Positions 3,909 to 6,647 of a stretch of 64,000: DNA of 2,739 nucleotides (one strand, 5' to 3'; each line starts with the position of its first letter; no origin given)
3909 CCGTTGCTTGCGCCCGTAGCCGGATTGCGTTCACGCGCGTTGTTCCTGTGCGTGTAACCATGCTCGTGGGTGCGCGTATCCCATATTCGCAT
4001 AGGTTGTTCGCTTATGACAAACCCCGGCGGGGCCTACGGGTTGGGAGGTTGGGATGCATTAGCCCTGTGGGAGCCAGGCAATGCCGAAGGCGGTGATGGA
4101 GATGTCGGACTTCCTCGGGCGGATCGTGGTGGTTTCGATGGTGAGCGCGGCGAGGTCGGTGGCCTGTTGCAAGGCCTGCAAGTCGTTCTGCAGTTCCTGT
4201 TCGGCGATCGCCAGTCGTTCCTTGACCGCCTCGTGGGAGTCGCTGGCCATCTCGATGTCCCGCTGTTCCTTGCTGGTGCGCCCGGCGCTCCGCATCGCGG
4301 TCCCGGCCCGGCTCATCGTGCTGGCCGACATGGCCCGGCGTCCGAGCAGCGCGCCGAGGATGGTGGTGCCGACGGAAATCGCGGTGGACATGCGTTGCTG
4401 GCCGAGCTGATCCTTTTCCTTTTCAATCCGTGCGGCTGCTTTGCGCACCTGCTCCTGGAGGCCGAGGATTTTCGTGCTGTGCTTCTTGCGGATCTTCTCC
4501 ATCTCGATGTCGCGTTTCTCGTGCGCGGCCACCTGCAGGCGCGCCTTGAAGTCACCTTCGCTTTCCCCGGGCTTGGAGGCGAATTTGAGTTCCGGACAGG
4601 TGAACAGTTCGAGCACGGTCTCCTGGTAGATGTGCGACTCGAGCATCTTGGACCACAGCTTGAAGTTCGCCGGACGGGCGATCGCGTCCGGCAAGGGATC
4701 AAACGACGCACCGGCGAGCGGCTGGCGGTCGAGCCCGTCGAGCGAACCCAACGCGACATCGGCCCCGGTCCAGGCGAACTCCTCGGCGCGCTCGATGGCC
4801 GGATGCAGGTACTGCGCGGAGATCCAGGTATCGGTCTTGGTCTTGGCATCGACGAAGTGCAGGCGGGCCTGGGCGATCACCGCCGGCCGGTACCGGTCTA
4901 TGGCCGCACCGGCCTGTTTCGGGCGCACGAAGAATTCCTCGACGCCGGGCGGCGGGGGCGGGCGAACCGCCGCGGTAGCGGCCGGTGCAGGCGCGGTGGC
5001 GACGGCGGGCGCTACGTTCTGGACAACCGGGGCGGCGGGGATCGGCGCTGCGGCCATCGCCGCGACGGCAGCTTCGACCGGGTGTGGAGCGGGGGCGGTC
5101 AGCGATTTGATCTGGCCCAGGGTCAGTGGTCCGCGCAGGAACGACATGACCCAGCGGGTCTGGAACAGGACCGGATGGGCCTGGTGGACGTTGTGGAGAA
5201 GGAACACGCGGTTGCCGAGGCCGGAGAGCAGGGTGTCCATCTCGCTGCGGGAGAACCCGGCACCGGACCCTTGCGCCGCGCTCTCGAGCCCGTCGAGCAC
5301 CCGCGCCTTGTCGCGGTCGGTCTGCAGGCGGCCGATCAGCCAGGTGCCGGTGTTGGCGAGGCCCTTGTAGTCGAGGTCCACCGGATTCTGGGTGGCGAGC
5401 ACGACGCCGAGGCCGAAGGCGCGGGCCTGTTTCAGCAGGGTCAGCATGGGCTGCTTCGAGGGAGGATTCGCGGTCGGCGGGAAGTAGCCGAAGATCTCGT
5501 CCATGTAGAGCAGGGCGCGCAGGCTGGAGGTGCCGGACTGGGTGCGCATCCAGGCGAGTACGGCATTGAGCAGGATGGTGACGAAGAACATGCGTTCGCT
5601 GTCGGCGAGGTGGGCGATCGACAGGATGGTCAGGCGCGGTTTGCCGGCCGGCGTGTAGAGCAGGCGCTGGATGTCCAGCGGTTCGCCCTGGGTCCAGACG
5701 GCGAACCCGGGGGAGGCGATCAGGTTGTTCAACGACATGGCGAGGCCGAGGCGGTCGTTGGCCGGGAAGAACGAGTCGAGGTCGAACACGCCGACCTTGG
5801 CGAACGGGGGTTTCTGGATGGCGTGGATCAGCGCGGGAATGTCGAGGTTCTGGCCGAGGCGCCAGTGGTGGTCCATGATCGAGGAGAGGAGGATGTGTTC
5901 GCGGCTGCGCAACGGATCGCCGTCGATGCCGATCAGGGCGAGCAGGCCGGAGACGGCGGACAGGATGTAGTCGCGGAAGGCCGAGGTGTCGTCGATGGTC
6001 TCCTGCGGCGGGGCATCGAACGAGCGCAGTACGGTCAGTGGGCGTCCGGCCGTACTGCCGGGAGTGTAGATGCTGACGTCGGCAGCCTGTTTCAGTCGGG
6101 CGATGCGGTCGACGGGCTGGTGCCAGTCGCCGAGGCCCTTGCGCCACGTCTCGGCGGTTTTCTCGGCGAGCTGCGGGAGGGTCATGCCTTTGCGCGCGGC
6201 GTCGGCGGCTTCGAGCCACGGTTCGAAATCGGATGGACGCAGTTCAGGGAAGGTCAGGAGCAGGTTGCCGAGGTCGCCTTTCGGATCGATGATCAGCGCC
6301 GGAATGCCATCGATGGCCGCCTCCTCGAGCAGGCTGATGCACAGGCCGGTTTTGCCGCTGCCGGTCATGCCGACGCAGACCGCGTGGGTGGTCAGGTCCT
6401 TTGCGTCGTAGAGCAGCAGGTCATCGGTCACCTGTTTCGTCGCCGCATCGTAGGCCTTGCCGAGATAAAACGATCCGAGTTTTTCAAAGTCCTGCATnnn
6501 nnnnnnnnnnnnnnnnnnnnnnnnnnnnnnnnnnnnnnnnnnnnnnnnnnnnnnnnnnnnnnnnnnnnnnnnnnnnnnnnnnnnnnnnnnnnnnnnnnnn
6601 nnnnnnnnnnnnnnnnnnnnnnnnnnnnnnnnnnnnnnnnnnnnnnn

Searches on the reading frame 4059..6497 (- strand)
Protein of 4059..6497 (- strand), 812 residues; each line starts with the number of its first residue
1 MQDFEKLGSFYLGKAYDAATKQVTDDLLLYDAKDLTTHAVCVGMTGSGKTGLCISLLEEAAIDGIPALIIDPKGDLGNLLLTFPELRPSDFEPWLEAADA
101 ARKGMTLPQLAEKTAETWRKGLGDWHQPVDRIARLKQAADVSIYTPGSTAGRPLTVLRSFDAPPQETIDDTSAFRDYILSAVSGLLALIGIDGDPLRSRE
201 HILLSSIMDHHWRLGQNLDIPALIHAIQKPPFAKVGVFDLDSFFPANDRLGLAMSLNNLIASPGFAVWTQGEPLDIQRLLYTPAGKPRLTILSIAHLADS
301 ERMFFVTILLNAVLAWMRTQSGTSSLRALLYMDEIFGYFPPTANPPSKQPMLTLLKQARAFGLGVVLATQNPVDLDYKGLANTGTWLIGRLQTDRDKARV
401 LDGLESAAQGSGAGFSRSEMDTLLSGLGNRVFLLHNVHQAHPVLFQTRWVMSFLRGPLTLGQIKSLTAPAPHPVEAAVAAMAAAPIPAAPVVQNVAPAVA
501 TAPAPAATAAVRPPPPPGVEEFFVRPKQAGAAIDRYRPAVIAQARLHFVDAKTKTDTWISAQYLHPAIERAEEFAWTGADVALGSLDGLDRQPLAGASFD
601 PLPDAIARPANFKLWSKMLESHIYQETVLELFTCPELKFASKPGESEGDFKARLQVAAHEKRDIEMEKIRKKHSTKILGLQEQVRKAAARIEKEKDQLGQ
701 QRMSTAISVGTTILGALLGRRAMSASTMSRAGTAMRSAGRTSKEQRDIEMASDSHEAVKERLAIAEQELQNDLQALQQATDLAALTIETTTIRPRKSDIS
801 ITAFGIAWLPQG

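Call 4: search_protein_families(library=pfam, proteins=[window:4059-6497:-], max_evalue=0.01)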
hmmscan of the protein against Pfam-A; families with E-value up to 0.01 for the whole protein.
window:4059-6497:- (812 aa): 4 families
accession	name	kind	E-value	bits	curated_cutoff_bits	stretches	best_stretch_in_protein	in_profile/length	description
PF01935.23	DUF87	-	2.7e-06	28.1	23.2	1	31-80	18-68/220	Helicase HerA, central domain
PF05872.18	HerA_C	-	1.6e-05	24.2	22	0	35-78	20-63/502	Helicase HerA-like C-terminal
PF10412.15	TrwB_AAD_bind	-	0.00058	19.3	20.5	0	36-76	15-55/387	Type IV secretion-system coupling protein DNA-binding domain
PF05707.18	Zot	-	0.0038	17.1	20.3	0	323-376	78-132/197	Zonular occludens toxin (Zot)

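Call 5: search_protein_families(library=ncbifam, proteins=[window:4059-6497:-], max_evalue=0.01)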
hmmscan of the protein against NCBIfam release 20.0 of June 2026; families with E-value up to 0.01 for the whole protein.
window:4059-6497:- (812 aa): 6 families
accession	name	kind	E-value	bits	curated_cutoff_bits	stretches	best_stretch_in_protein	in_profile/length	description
NF053655.1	CedD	equivalog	2e-07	30.1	600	1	31-83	216-268/527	DNA-translocating ATPase CedD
NF033849.1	ser_rich_anae_1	subfamily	8.9e-06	23.3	650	0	353-403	1052-1102/1163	serine-rich protein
NF041017.1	DNA_import_CedB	equivalog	2e-05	23.4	700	0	36-78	275-318/590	DNA import protein CedB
NF042943.1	HerA_antiphage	equivalog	2.9e-05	22.9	800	1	326-409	433-520/566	anti-phage-associated helicase HerA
TIGR03743.1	SXT_TraD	subfamily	0.00016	20.2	366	1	28-75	167-214/636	conjugative transfer system coupling protein TraD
NF045975.1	VirB4_plasma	equivalog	0.0089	13.8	590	0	10-79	491-558/894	Mbov_0397 family ICE element conjugal transfer ATPase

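Call 6: search_protein_families(library=padloc, proteins=[window:4059-6497:-], max_evalue=0.01)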
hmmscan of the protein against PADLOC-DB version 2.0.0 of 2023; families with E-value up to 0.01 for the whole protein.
window:4059-6497:- (812 aa): 8 families
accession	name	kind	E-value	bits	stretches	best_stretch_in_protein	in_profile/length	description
PDLC04140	mad8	-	6.6e-14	50.1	1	35-397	26-259/314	mads_8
PDLC04105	HerA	-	2.3e-09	34.3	2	308-402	400-499/576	-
PDLC01055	HerA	-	8.5e-09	32.7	1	306-404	400-491/532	Type III coevolved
PDLC04103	HerA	-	5.7e-08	29.6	1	356-408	474-526/579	-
PDLC04100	HerA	-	7.5e-07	26.2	1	325-409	438-526/580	-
PDLC02185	HerA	-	1.2e-05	22.3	1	295-409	414-532/585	-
PDLC04106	HerA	-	0.0015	15.1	0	284-397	466-587/667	-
PDLC04098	HerA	-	0.0023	14.6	1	357-399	565-607/686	-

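Call 7: find_homologous_proteins(query=window:4059-6497:-, max_evalue=0.00001)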
Query window:4059-6497:- (812 aa): 8000 proteins with E <= 0.00001 among 8000 candidates; the best 120 are listed.
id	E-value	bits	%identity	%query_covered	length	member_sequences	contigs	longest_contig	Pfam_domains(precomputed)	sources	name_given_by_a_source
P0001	0.0e+0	1505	82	100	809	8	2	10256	PF01935.24,PF05872.19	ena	-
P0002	0.0e+0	1493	82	100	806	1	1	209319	PF01935.24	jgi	-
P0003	0.0e+0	1484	81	100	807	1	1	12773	PF01935.24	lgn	-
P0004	0.0e+0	1482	79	100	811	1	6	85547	PF01935.24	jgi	-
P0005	0.0e+0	1473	79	100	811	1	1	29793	PF01935.24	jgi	jgi:DNA helicase HerA-like ATPase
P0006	0.0e+0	1424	77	100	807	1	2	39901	PF01935.24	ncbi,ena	-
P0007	0.0e+0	1400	76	100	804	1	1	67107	PF01935.24,PF05872.19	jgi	jgi:DNA helicase HerA-like ATPase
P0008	0.0e+0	1396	75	100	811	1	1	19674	PF01935.24,PF05872.19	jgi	-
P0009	0.0e+0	1394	76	100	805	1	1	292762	PF01935.24,PF05872.19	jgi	-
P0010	0.0e+0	1381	74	100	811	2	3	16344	PF01935.24,PF05872.19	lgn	-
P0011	0.0e+0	1380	74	100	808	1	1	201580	PF01935.24,PF05872.19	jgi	-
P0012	0.0e+0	1372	74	100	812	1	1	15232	PF01935.24,PF05872.19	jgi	jgi:hypothetical protein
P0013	0.0e+0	1343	73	100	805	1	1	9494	-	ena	-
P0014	0.0e+0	1321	71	100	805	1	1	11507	PF01935.24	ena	-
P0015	0.0e+0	1314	71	100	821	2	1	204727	PF01935.24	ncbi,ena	-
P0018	0.0e+0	1294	69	100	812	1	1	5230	PF01935.24,PF05872.19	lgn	-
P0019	0.0e+0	1248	67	100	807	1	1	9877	PF01935.24,PF05872.19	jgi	-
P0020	0.0e+0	1247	67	100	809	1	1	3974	PF01935.24,PF05872.19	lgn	-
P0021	0.0e+0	1240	66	100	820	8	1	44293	PF01935.24,PF05872.19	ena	-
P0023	0.0e+0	1225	67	100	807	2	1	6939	PF01935.24,PF05872.19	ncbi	-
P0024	0.0e+0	1217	65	100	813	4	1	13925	PF01935.24,PF05872.19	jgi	jgi:hypothetical protein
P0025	0.0e+0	1205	66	100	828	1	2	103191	PF01935.24,PF05872.19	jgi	jgi:hypothetical protein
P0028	0.0e+0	1062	60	100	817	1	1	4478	PF01935.24,PF05872.19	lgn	-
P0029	0.0e+0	1062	59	100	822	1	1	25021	PF01935.24,PF05872.19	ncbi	-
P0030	0.0e+0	1060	59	100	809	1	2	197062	PF01935.24,PF05872.19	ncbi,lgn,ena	-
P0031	0.0e+0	1057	58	100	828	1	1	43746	PF05872.19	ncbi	ncbi:MAG: ATP-binding protein [bacterium]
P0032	0.0e+0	1056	59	100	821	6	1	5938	PF01935.24,PF05872.19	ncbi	-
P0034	0.0e+0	1052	59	100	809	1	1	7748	PF01935.24,PF05872.19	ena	-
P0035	0.0e+0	1052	60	100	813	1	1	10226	PF01935.24,PF05872.19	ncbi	-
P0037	0.0e+0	1047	58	100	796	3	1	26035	PF01935.24,PF05872.19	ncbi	-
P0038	0.0e+0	1046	59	100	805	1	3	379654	PF01935.24,PF05872.19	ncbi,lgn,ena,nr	ncbi:MAG TPA: DUF87 domain-containing protein [Kiritimatiellia bacterium]|nr:DUF87 domain-containing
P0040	0.0e+0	1044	59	100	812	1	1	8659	PF01935.24,PF05872.19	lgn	-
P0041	0.0e+0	1042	58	100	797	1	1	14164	PF05872.19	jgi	jgi:hypothetical protein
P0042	0.0e+0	1042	58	100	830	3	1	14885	PF01935.24,PF05872.19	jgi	-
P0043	0.0e+0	1041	58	100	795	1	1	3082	PF01935.24,PF05872.19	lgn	-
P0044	0.0e+0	1041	59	100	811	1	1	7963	PF01935.24,PF05872.19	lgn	-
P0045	0.0e+0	1040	59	100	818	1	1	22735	PF01935.24,PF05872.19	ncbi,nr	ncbi:MAG: ATP-binding protein [Spartobacteria bacterium]|nr:ATP-binding protein [Spartobacteria bact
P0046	0.0e+0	1039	57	100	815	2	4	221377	PF01935.24,PF05872.19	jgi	jgi:hypothetical protein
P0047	0.0e+0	1039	58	100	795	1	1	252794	PF05872.19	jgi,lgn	jgi:hypothetical protein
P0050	0.0e+0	1038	58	100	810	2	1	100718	PF01935.24,PF05872.19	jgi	jgi:hypothetical protein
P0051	0.0e+0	1037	58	100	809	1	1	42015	PF01935.24,PF05872.19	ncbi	-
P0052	0.0e+0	1036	58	100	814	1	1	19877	PF01935.24,PF05872.19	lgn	-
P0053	0.0e+0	1035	58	100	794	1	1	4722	PF05872.19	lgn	-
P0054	0.0e+0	1035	58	100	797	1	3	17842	PF01935.24,PF05872.19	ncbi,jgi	jgi:hypothetical protein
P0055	0.0e+0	1035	60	100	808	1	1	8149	PF01935.24,PF05872.19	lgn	-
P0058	0.0e+0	1034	58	100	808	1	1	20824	PF01935.24,PF05872.19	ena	-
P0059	0.0e+0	1033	59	100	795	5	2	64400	PF01935.24,PF05872.19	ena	-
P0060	0.0e+0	1033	58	100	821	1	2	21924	PF05872.19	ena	-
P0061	0.0e+0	1033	58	100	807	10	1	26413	PF01935.24,PF05872.19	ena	-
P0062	0.0e+0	1032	59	100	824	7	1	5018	PF01935.24,PF05872.19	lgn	-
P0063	0.0e+0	1032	59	100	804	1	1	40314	PF01935.24,PF05872.19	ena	-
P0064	0.0e+0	1032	58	100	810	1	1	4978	PF05872.19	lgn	-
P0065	0.0e+0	1031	58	100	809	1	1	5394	PF01935.24,PF05872.19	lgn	-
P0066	0.0e+0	1031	57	100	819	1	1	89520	PF05872.19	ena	-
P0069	0.0e+0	1030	57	100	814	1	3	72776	PF01935.24,PF05872.19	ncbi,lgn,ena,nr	ncbi:MAG TPA: DUF87 domain-containing protein [Kiritimatiellia bacterium]|nr:DUF87 domain-containing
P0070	0.0e+0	1029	57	100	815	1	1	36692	PF01935.24,PF05872.19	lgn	-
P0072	0.0e+0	1029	57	100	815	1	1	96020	PF01935.24,PF05872.19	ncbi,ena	-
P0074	0.0e+0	1029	57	100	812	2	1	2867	PF05872.19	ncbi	-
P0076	0.0e+0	1028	59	100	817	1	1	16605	PF01935.24,PF05872.19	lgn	-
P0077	0.0e+0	1028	58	100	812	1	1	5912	PF05872.19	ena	-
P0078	0.0e+0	1027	57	100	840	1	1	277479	PF01935.24,PF05872.19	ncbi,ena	-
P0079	0.0e+0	1026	57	100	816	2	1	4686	PF01935.24,PF05872.19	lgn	-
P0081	0.0e+0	1025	57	100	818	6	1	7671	PF01935.24,PF05872.19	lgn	-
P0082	0.0e+0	1025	57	100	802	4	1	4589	PF01935.24,PF05872.19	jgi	jgi:hypothetical protein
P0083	0.0e+0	1025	58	100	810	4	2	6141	PF01935.24,PF05872.19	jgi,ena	-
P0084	0.0e+0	1023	58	100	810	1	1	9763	PF01935.24,PF05872.19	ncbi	-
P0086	0.0e+0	1023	56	100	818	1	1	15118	PF01935.24,PF05872.19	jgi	jgi:hypothetical protein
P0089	0.0e+0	1021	57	100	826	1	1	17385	PF01935.24,PF05872.19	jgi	jgi:hypothetical protein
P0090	0.0e+0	1021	58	100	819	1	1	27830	PF01935.24,PF05872.19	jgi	jgi:hypothetical protein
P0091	0.0e+0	1021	58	100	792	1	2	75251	PF01935.24,PF05872.19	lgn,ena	-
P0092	0.0e+0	1020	58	100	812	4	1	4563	PF01935.24,PF05872.19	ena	-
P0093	0.0e+0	1020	56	100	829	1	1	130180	PF01935.24,PF05872.19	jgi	jgi:hypothetical protein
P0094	0.0e+0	1019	58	100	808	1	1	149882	PF01935.24,PF05872.19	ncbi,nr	ncbi:MAG: DUF87 domain-containing protein [Lentisphaerae bacterium]|nr:DUF87 domain-containing prote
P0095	0.0e+0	1018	58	100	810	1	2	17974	PF01935.24,PF05872.19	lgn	-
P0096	0.0e+0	1018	58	100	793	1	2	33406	PF01935.24,PF05872.19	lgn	-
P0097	0.0e+0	1017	58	100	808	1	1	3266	PF01935.24,PF05872.19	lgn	-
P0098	0.0e+0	1017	58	100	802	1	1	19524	PF01935.24,PF05872.19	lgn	-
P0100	0.0e+0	1016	57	100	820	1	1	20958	PF01935.24,PF05872.19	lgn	-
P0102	0.0e+0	1016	58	100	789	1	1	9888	PF01935.24,PF05872.19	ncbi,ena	-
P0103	0.0e+0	1015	57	100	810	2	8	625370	PF01935.24,PF05872.19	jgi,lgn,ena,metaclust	metaclust:\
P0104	0.0e+0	1014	58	100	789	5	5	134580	PF05872.19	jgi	jgi:hypothetical protein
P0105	0.0e+0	1014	56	100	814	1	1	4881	PF01935.24,PF05872.19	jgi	jgi:hypothetical protein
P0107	0.0e+0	1014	57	100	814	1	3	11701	PF01935.24,PF05872.19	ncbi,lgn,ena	-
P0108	0.0e+0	1014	57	100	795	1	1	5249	PF01935.24,PF05872.19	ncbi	-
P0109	0.0e+0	1013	58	100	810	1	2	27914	PF01935.24,PF05872.19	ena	-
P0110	0.0e+0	1013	56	100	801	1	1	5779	PF01935.24,PF05872.19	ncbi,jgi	jgi:hypothetical protein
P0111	0.0e+0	1013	57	100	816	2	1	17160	PF05872.19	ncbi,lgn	-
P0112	0.0e+0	1013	57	100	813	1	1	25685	PF01935.24,PF05872.19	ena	-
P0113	0.0e+0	1013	59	100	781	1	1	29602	PF01935.24,PF05872.19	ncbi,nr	ncbi:MAG: ATP-binding protein [Kiritimatiellae bacterium]|nr:ATP-binding protein [Kiritimatiellia ba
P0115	0.0e+0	1012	56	100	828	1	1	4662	PF01935.24,PF05872.19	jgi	jgi:hypothetical protein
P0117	0.0e+0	1011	56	100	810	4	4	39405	PF01935.24,PF05872.19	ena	-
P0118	1.3e-298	1011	56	100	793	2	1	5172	PF01935.24,PF05872.19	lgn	-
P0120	2.1e-298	1010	59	99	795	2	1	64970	PF05872.19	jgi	jgi:hypothetical protein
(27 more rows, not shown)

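Call 9: find_related_loci(query=A1, collection=genome_contigs, flank=6000)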
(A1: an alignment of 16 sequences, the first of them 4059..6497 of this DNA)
Query A1 (812 aa) in genome_contigs; peptide patterns used: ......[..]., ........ (x = any residue, [..] = any of these).
600 stretches matched a pattern (row limit reached: there are more); 595 encode a relative of the query (tblastn E <= 1e-3); the best 80 are kept; 80 distinct loci.
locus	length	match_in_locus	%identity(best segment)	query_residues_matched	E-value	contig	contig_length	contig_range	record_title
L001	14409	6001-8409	58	1-809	0e+0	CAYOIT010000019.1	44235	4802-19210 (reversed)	MAG TPA_asm: uncultured Verrucomicrobiota bacterium isolate SRP272421_co4_179 genome assembly, contig: NODE_1373_length_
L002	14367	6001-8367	57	1-810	0e+0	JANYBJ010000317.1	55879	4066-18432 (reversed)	MAG: bacterium isolate GL140_5_metabat_74_sub GL140_5_k141_2925754, whole genome shotgun sequence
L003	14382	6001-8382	54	1-810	0e+0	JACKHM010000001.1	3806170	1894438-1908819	MAG: Planctomycetaceae bacterium isolate HK-STAS-PLAN-18 HK-STAS-PLAN-18_1, whole genome shotgun sequence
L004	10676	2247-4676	55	1-810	0e+0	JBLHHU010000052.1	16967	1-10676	MAG: Kiritimatiellia bacterium isolate 3300054976_113 Ga0535667_0005088, whole genome shotgun sequence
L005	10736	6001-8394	55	1-812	0e+0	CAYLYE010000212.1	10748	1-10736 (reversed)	MAG TPA_asm: uncultured Planctomycetaceae bacterium isolate SRP292972_co1_127 genome assembly, contig: NODE_2547_length_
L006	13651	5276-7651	55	3-810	0e+0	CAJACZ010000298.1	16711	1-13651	MAG: uncultured proteobacterium isolate Loc090721-4m_bin-0215 genome assembly, contig: bin-0215:298/359, whole genome sh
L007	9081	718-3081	57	4-810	0e+0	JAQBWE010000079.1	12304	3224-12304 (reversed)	MAG: Planctomycetota bacterium isolate casp150-mb.218 NODE_13224_length_12304_cov_0.082917, whole genome shotgun sequenc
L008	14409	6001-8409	56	2-810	0e+0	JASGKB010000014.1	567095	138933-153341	MAG: Pirellulales bacterium isolate 5N533 JMF-2111-06-0005.ont.bin.533_13, whole genome shotgun sequence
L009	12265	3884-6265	55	3-810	0e+0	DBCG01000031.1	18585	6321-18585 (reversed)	MAG TPA_asm: Proteobacteria bacterium UBA964 UBA964_contig_14514, whole genome shotgun sequence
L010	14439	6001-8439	55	1-810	0e+0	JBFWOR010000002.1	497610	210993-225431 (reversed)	MAG: Pirellulales bacterium isolate CA_2019_TPBF_140 NODE_135_length_497610_cov_22.334428_TPBF, whole genome shotgun seq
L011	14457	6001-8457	53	1-810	0e+0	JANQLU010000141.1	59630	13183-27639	MAG: Pirellulaceae bacterium isolate PL25a_bin.70 k99_3001459, whole genome shotgun sequence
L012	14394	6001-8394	55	1-810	0e+0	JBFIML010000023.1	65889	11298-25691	MAG: Myxococcota bacterium isolate Mix_sand12.2021.10.G.3 k141_2648601_length_65889_cov_40.7657, whole genome shotgun se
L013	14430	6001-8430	54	1-810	0e+0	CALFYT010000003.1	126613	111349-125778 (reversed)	MAG TPA_asm: uncultured Planctomycetaceae bacterium isolate SRR7515930_bin.114_CONCOCT_v1.1_MAG genome assembly, contig:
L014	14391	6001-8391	54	3-810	0e+0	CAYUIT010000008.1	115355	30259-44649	MAG TPA_asm: uncultured Steroidobacteraceae bacterium isolate binchicken_co214_79 genome assembly, contig: NODE_78_lengt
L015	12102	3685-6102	54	1-810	0e+0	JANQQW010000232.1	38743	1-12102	MAG: Planctomycetaceae bacterium isolate IP29b_bin.4 k99_1624784, whole genome shotgun sequence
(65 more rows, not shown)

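Call 13: find_encoding_contigs(protein=P0002, flank=8000, max_places=3)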
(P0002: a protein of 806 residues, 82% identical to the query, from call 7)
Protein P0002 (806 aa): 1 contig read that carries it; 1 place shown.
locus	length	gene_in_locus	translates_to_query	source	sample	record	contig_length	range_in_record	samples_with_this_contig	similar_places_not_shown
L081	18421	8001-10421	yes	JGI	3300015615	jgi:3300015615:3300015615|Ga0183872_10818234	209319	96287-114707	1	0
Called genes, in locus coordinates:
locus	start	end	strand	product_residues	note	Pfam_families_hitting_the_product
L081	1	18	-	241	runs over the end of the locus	PF02585:PIG-L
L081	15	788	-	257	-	-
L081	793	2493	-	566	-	PF00474:SSF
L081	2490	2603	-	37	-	-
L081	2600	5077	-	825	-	PF02585:PIG-L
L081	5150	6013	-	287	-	PF11138:DUF2911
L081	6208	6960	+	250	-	PF01863:YgjP-like, PF10263:SprT-like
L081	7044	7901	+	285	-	PF00749:tRNA-synt_1c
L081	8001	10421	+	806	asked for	PF01935:DUF87 (weak)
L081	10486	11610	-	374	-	PF00326:Peptidase_S9 (faint)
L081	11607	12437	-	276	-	-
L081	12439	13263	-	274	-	PF03807:F420_oxidored, PF14748:P5CR_dimer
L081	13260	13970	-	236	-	PF01168:Ala_racemase_N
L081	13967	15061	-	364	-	PF00924:MS_channel_2nd, PF21082:MS_channel_3rd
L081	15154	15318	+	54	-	PF19451:DUF5989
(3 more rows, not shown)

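Call 14: find_encoding_contigs(protein=P0009, flank=8000, max_places=3)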
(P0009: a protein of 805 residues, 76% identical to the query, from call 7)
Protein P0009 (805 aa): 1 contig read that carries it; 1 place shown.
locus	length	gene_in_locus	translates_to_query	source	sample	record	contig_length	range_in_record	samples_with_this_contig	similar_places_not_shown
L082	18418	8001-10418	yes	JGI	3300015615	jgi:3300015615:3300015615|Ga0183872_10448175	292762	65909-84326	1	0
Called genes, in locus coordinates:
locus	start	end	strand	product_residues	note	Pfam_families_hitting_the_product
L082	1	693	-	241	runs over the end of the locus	PF02585:PIG-L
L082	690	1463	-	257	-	-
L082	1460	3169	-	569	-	PF00474:SSF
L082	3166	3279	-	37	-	-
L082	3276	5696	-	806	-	PF02585:PIG-L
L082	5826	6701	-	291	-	PF11138:DUF2911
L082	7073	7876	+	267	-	PF00749:tRNA-synt_1c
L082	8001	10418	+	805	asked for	PF01935:DUF87 (weak), PF05872:HerA_C (faint)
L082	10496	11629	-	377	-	PF00326:Peptidase_S9 (faint), PF12146:Hydrolase_4 (faint)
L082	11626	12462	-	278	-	-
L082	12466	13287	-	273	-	PF03807:F420_oxidored, PF14748:P5CR_dimer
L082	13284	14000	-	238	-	PF01168:Ala_racemase_N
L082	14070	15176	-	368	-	PF00924:MS_channel_2nd, PF21082:MS_channel_3rd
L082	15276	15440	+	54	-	PF19451:DUF5989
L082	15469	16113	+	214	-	PF23023:Anti-Pycsar_Apyc1 (weak), PF00753:Lactamase_B, PF12706:Lactamase_B_2 (faint)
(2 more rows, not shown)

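Call 15: find_encoding_contigs(protein=P0015, flank=8000, max_places=3)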
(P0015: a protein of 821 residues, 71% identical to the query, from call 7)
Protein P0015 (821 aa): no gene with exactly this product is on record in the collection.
